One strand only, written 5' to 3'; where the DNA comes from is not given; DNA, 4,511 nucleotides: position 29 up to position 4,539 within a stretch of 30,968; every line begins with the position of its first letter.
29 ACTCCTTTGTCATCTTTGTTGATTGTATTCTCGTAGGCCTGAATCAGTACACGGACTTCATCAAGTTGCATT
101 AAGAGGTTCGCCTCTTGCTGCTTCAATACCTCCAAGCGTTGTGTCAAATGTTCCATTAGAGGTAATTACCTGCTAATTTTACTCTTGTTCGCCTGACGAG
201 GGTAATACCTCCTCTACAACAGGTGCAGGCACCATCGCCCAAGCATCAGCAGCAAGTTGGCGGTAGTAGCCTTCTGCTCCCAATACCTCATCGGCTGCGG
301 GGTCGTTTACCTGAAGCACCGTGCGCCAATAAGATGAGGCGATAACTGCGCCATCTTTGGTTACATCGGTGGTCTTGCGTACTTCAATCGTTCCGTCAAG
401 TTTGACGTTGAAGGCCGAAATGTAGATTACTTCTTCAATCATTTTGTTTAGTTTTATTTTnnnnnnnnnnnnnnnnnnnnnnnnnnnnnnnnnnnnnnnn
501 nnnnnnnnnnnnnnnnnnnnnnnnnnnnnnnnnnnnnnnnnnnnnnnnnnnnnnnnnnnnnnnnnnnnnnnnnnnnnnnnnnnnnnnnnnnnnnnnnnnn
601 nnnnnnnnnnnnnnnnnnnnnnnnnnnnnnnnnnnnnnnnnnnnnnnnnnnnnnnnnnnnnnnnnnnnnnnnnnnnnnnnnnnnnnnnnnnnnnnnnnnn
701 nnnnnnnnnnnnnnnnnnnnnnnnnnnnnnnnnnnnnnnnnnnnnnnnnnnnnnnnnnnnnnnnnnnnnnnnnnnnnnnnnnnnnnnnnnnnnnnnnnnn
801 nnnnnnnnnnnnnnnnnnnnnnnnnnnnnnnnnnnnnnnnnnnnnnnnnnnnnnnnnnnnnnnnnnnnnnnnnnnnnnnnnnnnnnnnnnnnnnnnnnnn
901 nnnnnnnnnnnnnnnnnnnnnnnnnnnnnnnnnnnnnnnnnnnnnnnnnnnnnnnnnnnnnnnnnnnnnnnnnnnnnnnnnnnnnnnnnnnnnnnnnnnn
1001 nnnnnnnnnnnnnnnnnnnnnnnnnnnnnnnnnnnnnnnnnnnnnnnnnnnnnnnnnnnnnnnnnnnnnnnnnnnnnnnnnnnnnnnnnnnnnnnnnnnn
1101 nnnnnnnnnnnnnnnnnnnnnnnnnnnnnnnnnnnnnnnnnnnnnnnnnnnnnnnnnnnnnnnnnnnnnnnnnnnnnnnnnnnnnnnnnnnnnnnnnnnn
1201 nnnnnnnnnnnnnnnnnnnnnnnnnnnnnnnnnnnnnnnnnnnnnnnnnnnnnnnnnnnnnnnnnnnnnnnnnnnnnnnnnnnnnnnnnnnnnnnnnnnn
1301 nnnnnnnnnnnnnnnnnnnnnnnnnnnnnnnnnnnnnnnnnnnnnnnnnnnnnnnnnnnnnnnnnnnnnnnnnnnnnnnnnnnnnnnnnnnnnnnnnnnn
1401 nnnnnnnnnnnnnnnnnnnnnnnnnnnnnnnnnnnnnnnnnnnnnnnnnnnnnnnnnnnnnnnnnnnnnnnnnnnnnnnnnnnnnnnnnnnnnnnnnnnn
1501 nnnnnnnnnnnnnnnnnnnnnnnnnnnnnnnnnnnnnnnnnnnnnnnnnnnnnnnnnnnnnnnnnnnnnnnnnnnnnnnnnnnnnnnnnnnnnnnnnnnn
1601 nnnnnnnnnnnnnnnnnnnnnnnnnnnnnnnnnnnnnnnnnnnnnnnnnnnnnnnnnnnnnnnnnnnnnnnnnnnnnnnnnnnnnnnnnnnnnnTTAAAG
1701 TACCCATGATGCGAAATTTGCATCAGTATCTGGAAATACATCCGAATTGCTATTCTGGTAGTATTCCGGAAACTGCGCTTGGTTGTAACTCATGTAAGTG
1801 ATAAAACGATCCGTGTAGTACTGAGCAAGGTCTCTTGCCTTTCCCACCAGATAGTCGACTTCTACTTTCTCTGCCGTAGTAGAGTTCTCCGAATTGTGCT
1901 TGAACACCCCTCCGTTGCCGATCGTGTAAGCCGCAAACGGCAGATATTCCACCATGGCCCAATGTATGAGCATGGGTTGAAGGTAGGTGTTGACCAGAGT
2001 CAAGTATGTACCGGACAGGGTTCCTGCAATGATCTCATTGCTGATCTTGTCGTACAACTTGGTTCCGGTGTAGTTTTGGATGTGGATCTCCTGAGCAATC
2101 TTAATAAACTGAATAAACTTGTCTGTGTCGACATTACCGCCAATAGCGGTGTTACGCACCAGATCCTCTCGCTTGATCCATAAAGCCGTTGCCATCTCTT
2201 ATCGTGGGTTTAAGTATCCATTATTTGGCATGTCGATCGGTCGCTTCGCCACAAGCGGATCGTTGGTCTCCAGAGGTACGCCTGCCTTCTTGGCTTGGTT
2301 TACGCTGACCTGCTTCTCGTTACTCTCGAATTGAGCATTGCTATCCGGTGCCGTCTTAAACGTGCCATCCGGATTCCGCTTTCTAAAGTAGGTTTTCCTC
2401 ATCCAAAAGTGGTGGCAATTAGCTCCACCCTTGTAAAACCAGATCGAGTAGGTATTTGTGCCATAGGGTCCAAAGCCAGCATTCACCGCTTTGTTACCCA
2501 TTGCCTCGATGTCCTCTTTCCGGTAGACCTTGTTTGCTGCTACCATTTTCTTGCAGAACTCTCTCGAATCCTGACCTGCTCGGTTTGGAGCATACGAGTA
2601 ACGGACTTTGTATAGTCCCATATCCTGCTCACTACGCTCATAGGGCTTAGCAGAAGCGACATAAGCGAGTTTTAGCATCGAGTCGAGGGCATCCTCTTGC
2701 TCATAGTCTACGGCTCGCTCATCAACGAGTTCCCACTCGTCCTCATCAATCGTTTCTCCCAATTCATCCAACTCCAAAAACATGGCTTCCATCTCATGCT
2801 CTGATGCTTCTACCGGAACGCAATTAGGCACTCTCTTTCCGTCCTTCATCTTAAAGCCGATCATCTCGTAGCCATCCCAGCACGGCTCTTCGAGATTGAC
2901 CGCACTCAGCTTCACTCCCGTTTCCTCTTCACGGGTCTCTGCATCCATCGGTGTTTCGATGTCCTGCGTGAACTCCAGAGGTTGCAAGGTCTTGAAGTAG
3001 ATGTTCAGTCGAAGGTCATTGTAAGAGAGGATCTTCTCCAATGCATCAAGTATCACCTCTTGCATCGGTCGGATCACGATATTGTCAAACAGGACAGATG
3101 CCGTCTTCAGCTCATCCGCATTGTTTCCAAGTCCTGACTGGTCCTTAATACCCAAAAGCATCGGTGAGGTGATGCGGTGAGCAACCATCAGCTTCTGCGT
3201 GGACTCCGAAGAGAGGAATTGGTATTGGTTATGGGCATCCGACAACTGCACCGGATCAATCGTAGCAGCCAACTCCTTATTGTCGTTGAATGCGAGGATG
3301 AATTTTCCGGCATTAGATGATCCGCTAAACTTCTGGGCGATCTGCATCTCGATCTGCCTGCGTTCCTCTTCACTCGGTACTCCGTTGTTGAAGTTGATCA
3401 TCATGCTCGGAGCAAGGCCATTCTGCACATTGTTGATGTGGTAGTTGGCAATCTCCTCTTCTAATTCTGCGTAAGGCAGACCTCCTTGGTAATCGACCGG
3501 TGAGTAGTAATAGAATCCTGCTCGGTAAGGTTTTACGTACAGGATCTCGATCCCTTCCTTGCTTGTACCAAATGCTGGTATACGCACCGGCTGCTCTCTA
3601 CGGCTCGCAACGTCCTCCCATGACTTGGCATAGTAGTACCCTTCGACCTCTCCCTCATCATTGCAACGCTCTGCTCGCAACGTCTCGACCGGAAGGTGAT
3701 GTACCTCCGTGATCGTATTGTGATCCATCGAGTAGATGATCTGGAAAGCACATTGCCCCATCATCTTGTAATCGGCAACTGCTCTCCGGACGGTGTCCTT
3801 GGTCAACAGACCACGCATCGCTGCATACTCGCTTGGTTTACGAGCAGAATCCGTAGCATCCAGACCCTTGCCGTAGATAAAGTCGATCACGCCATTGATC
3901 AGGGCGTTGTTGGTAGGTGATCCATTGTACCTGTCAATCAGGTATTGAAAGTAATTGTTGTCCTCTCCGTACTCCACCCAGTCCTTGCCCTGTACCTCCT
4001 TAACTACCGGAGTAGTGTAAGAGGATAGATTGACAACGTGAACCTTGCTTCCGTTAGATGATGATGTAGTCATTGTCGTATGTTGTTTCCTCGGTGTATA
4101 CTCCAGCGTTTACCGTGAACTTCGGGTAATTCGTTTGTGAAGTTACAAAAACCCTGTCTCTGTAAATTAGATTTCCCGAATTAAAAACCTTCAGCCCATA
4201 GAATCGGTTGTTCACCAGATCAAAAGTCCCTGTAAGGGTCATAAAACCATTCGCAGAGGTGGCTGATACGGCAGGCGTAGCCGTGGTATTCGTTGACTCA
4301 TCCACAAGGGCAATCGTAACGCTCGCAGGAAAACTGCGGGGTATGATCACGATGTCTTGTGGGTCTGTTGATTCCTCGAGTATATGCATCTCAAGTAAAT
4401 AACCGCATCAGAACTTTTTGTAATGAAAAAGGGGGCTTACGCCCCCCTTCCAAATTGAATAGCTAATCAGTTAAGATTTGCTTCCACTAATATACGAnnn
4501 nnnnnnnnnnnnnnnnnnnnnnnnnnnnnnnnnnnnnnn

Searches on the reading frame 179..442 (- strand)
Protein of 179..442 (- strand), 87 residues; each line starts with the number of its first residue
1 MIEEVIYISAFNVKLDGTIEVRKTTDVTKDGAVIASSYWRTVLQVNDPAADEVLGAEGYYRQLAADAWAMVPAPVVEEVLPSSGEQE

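Call 57: search_protein_families(library=pfam, proteins=[window:179-442:-], max_evalue=0.05)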
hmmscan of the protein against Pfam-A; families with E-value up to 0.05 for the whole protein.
window:179-442:- (87 aa): 1 family
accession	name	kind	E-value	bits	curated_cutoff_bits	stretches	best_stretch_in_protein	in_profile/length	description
PF07210.18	DUF1416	-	0.045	14.1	23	0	18-67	17-66/97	Protein of unknown function (DUF1416)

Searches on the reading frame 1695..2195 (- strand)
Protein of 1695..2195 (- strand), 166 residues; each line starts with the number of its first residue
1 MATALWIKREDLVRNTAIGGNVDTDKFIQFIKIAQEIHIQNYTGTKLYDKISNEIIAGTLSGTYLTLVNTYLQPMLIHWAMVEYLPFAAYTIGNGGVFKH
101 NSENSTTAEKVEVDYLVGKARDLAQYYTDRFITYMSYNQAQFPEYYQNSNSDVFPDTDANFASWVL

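Call 57: search_protein_families(library=pfam, proteins=[window:1695-2195:-], max_evalue=0.05)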
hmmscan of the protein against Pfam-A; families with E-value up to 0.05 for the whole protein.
window:1695-2195:- (166 aa): 1 family
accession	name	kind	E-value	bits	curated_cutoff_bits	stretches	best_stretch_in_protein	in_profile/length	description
PF20459.4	DUF6712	-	7.2e-23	81.3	25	1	39-153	1-119/121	Family of unknown function (DUF6712)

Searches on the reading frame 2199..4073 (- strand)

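Call 57: search_protein_families(library=pfam, proteins=[window:2199-4073:-], max_evalue=0.05)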
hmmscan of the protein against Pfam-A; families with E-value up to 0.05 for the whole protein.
window:2199-4073:- (624 aa): 1 family
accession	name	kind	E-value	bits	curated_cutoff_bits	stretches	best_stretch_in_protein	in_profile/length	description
PF04860.17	Phage_portal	-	3.9e-07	30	39.1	1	95-363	55-290/321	Phage portal protein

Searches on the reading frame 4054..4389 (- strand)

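Call 57: search_protein_families(library=pfam, proteins=[window:4054-4389:-], max_evalue=0.05)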
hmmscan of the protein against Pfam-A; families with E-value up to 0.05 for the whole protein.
window:4054-4389:- (111 aa): 1 family
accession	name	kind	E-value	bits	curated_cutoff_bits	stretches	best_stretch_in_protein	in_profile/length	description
PF10342.15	Kre9_KNH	-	0.033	15.4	24.6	0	21-72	25-79/94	Kre9/KNH-like N-terminal Ig-like domain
